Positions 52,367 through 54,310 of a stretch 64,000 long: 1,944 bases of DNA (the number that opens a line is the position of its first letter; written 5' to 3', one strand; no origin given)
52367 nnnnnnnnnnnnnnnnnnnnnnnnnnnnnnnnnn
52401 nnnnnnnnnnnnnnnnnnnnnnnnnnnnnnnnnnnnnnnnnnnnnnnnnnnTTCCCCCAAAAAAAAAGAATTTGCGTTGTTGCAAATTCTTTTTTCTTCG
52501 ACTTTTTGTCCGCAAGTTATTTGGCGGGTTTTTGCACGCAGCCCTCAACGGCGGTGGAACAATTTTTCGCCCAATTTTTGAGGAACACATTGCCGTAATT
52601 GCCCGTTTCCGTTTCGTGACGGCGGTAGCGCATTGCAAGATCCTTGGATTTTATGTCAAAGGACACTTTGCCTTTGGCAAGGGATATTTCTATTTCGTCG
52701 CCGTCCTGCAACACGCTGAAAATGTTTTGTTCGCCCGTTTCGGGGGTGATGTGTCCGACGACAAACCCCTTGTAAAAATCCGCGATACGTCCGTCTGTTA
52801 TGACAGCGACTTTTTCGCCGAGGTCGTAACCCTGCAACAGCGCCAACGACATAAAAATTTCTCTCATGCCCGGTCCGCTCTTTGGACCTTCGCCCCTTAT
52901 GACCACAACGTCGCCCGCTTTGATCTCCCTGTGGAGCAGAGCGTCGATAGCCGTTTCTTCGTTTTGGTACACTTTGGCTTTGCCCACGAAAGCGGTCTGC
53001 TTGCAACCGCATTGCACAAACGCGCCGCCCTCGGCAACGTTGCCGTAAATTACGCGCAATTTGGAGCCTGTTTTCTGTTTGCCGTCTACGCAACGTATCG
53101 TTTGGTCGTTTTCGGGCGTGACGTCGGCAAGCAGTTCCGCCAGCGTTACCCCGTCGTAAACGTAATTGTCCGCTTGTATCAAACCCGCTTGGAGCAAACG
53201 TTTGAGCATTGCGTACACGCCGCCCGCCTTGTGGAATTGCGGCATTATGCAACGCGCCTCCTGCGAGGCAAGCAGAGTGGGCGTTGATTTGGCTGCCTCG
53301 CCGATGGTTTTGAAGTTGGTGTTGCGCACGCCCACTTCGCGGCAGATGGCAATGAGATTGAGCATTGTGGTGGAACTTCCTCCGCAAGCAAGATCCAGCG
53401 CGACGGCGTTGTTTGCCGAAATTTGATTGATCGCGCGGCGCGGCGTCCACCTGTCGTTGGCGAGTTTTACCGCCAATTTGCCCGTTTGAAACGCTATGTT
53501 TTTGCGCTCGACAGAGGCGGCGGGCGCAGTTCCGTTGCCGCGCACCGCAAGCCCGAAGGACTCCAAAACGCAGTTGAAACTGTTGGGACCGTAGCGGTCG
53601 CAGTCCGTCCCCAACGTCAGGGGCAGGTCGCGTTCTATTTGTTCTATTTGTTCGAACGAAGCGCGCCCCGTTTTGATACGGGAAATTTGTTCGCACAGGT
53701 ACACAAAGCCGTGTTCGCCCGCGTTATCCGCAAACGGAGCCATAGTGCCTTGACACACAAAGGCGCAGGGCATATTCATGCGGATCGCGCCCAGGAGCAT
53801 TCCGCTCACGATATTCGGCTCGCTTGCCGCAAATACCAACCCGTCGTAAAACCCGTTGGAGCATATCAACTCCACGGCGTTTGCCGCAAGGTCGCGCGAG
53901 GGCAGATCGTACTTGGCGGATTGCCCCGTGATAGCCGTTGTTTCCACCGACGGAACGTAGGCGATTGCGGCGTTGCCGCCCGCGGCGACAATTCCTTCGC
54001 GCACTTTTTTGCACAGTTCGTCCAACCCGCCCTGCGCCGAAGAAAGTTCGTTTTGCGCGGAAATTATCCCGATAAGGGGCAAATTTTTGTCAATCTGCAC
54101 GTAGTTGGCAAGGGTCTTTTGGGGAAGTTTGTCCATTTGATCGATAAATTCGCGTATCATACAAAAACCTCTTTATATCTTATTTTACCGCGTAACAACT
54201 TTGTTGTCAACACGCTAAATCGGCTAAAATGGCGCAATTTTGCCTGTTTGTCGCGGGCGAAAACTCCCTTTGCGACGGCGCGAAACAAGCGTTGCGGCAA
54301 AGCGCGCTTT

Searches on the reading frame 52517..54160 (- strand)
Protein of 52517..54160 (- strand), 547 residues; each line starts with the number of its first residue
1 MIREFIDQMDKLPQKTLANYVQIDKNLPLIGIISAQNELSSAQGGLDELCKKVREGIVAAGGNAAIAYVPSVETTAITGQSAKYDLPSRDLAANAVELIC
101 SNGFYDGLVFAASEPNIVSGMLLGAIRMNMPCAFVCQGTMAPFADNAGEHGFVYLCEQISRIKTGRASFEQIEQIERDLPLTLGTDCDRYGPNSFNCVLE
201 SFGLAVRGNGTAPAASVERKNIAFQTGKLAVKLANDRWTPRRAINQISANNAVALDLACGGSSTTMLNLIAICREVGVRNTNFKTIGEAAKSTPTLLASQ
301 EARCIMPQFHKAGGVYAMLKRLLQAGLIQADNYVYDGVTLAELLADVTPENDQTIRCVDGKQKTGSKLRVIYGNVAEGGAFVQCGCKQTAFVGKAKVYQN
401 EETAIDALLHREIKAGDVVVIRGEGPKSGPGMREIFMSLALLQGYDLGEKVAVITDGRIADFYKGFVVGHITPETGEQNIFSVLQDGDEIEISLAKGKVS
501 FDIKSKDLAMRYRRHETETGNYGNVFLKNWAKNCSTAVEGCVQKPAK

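Call 72: search_protein_families(library=pfam, proteins=[window:52517-54160:-], max_evalue=0.00001)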
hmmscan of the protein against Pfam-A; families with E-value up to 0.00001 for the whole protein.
window:52517-54160:- (547 aa): 2 families
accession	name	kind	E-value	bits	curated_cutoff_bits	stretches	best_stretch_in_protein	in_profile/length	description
PF00920.27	ILVD_EDD_N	-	1.1e-58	199.4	27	1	28-342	2-315/316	Dihydroxy-acid/6-phosphogluconate dehydratase N-terminal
PF24877.1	ILV_EDD_C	-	5e-42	143.9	27.7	1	355-541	3-191/191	Dihydroxy-acid/6-phosphogluconate dehydratase C-terminal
